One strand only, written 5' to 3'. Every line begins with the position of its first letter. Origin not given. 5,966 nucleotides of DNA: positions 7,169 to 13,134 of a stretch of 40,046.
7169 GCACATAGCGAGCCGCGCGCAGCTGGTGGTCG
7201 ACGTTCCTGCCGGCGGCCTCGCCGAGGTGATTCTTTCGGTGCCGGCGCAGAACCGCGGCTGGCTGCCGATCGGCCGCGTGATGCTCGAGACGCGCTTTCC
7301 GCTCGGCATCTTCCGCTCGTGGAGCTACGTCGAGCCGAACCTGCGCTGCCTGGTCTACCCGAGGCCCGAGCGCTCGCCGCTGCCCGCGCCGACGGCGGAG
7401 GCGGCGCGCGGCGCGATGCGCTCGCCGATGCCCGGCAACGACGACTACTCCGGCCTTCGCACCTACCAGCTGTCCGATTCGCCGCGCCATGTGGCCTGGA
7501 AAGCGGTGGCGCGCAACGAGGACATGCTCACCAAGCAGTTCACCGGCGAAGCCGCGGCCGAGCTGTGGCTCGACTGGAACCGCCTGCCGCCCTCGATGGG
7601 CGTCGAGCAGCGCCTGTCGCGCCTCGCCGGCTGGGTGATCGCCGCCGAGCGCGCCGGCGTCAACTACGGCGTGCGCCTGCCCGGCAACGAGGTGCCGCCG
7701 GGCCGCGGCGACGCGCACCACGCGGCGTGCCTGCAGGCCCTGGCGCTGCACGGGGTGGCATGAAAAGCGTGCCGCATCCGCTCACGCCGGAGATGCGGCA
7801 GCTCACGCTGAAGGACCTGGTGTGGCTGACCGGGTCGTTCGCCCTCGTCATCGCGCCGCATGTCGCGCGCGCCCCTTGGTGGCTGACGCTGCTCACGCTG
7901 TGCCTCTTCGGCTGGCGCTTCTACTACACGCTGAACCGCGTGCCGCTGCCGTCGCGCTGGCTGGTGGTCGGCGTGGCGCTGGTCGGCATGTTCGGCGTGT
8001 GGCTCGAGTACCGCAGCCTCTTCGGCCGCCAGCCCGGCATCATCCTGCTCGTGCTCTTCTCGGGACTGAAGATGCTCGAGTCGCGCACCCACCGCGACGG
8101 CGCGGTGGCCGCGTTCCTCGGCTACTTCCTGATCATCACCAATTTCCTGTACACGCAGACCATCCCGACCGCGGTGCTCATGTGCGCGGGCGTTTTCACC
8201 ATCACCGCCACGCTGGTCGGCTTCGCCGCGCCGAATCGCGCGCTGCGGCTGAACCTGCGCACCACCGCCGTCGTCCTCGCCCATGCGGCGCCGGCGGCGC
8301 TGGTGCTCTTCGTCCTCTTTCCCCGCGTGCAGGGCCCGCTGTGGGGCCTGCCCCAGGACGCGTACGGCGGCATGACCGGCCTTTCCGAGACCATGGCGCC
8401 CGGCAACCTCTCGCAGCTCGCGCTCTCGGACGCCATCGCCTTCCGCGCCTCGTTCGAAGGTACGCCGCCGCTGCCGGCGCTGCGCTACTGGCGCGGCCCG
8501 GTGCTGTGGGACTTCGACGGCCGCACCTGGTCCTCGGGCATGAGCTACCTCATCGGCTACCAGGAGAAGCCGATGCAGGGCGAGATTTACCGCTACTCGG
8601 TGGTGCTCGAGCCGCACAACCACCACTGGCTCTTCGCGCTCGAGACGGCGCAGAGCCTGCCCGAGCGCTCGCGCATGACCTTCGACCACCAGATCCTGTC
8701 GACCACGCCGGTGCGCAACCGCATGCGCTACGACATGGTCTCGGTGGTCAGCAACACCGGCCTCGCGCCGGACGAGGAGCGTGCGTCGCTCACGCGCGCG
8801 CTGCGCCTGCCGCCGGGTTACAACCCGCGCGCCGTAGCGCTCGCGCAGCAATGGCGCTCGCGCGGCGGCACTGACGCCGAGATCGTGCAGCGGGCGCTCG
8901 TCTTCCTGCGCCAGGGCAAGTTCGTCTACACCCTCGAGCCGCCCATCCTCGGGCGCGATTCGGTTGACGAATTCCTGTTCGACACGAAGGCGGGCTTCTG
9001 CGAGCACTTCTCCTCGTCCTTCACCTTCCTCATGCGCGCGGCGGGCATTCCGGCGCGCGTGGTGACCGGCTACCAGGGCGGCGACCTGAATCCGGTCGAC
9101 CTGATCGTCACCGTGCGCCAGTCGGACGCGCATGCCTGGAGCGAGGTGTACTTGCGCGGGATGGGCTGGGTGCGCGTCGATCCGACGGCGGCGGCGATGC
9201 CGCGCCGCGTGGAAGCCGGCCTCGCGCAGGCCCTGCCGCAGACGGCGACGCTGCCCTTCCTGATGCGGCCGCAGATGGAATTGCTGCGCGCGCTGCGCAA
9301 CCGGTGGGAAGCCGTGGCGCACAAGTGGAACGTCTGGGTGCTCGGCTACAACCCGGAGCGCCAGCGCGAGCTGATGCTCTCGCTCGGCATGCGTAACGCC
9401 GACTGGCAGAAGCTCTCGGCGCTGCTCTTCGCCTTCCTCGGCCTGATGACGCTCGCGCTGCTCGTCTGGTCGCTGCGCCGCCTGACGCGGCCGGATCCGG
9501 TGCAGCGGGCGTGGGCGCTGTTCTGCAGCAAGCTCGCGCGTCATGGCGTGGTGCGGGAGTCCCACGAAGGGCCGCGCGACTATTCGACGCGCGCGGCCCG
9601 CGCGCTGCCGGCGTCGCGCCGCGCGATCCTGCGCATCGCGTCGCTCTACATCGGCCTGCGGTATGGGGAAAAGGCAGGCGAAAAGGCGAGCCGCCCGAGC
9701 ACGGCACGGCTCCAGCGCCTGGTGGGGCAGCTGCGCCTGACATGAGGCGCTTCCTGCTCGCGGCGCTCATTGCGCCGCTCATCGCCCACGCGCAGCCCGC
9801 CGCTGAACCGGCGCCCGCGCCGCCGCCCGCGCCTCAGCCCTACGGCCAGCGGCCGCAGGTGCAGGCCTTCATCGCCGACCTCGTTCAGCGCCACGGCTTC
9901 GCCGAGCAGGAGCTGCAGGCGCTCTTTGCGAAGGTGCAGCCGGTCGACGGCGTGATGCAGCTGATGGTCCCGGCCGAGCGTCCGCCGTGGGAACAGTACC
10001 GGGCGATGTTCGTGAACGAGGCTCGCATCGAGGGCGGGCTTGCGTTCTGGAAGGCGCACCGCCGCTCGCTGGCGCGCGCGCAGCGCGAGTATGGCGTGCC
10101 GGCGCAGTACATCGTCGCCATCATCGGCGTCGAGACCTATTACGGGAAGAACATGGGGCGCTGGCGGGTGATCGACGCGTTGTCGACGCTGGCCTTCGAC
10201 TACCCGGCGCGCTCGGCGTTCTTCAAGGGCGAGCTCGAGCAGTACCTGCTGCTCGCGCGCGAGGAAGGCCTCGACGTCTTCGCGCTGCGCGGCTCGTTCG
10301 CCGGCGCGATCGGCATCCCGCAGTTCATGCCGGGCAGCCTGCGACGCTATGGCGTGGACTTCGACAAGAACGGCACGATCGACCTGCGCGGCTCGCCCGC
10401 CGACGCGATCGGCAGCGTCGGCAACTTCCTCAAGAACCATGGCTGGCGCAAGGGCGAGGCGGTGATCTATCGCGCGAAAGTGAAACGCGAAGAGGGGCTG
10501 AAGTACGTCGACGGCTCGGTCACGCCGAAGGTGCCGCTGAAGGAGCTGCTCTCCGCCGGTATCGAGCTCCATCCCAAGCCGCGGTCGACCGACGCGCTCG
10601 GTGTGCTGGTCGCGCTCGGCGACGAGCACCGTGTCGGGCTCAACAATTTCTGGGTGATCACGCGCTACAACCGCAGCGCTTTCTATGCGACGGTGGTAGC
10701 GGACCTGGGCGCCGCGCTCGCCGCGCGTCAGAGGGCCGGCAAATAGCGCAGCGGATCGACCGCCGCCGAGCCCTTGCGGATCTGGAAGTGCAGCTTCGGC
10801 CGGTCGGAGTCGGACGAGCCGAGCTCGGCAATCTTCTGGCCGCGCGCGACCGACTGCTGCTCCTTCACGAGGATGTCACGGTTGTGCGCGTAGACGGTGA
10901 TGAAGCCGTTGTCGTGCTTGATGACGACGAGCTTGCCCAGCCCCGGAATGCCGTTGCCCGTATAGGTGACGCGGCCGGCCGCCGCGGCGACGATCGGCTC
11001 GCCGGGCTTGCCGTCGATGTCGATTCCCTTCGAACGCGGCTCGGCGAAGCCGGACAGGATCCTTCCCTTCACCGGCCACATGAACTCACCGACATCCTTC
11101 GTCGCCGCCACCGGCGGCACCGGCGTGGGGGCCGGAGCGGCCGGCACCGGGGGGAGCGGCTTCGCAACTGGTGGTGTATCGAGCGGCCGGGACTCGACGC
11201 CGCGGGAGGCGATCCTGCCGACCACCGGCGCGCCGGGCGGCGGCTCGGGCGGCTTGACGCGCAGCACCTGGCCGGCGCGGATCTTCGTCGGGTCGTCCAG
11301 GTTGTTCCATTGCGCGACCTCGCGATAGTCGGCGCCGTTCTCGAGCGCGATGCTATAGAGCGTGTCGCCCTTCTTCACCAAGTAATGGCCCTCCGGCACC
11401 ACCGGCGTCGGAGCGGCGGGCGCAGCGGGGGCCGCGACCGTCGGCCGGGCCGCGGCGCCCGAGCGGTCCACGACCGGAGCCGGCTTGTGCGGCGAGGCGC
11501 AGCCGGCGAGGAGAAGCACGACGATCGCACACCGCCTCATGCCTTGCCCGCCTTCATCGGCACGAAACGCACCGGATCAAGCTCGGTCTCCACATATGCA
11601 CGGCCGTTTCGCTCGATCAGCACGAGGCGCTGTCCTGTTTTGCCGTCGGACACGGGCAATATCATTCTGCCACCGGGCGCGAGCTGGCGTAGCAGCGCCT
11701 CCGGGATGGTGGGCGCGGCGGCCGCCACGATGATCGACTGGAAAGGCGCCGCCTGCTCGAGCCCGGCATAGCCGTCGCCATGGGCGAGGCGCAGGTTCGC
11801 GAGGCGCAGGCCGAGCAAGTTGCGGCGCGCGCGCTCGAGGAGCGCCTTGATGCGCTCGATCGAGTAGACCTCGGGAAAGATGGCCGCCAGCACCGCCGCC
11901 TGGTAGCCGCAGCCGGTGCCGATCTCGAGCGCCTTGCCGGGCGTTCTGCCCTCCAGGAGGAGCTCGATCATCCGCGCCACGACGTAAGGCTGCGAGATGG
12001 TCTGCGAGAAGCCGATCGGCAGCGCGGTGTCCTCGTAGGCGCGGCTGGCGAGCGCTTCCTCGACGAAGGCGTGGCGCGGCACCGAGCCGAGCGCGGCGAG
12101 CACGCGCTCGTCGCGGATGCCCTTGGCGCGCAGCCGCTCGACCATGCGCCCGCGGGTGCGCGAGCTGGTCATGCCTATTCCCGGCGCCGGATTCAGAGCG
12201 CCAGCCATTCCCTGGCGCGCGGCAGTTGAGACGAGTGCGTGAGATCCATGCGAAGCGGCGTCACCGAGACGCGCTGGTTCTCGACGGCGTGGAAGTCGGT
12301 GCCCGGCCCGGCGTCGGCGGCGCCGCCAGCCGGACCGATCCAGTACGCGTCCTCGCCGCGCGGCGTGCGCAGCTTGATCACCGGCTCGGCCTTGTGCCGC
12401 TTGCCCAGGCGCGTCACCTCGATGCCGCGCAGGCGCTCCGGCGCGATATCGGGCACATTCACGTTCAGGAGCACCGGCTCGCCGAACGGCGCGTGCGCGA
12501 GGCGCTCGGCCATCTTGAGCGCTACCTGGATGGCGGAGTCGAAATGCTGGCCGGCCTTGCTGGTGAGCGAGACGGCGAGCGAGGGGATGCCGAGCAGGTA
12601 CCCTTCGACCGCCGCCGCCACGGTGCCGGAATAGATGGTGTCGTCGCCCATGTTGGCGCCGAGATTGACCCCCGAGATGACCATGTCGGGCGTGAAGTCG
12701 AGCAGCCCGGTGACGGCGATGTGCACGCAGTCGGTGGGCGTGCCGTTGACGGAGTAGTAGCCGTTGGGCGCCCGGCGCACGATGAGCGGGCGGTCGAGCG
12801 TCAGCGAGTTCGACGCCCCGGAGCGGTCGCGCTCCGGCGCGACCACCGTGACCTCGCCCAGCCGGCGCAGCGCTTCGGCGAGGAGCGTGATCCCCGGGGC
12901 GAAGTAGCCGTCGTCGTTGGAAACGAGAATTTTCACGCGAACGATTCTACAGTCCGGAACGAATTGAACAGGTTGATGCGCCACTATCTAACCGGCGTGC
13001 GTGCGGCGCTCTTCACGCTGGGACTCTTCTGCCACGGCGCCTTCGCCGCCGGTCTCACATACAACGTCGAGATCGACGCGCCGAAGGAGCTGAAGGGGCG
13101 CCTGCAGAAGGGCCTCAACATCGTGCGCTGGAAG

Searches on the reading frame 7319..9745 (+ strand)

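Call 59: search_protein_families(library=pfam, proteins=[window:7319-9745:+], max_evalue=0.00001)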
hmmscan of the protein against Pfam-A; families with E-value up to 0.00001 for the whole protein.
window:7319-9745:+ (808 aa): 3 families
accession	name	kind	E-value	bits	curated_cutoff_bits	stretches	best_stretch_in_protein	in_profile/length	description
PF11992.13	TgpA_N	-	4.7e-73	246.5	30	1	169-477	1-328/333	TgpA N-terminal domain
PF01841.26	Transglut_core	-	2.6e-24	86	23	1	507-622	2-108/108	Transglutaminase-like superfamily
PF13559.11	DUF4129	-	6.8e-10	39.3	24.8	1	731-786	1-55/69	Domain of unknown function (DUF4129)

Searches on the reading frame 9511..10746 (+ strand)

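Call 59: search_protein_families(library=pfam, proteins=[window:9511-10746:+], max_evalue=0.00001)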
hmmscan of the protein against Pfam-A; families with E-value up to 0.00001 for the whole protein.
window:9511-10746:+ (411 aa): 1 family
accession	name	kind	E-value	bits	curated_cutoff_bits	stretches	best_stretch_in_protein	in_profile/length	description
PF13406.11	SLT_2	-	3.1e-89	299.5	24.3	1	114-400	3-291/292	Transglycosylase SLT domain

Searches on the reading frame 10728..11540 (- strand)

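Call 59: search_protein_families(library=pfam, proteins=[window:10728-11540:-], max_evalue=0.00001)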
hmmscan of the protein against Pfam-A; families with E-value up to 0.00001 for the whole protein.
window:10728-11540:- (270 aa): 2 families
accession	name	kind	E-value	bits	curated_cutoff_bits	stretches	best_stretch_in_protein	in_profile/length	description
PF01551.29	Peptidase_M23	-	8.2e-30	103.3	28.7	1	170-263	3-96/96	Peptidase family M23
PF01476.26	LysM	-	4.8e-14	52.5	20.9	1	53-96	1-43/43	LysM domain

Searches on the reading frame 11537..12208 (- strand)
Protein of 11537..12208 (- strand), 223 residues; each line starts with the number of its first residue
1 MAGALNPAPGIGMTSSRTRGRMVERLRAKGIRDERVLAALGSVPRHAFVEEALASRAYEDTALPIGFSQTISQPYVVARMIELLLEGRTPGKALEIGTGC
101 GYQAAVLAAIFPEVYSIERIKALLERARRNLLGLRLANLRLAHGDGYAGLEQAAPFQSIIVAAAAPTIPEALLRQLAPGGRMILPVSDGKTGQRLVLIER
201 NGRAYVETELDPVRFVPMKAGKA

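Call 60: search_protein_families(library=pfam, proteins=[window:11537-12208:-], max_evalue=0.00001)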
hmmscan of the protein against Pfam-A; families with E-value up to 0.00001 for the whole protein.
window:11537-12208:- (223 aa): 1 family
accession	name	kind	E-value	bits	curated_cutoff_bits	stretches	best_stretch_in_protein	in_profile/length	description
PF01135.25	PCMT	-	2.1e-59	201.3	20.3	1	21-220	5-207/210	Protein-L-isoaspartate(D-aspartate) O-methyltransferase (PCMT)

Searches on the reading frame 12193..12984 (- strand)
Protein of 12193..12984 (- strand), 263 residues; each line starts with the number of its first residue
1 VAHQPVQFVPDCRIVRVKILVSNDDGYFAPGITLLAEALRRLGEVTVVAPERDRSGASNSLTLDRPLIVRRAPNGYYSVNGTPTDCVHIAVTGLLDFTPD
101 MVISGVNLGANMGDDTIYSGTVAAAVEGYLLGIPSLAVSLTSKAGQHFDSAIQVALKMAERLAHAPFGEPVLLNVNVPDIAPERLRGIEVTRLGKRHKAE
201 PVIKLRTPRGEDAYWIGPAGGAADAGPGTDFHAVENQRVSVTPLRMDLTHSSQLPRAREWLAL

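Call 60: search_protein_families(library=pfam, proteins=[window:12193-12984:-], max_evalue=0.00001)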
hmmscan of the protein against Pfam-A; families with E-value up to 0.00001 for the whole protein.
window:12193-12984:- (263 aa): 1 family
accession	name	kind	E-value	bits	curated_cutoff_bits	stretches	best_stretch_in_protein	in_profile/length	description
PF01975.23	SurE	-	7e-62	209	22.1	1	19-199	1-188/189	Survival protein SurE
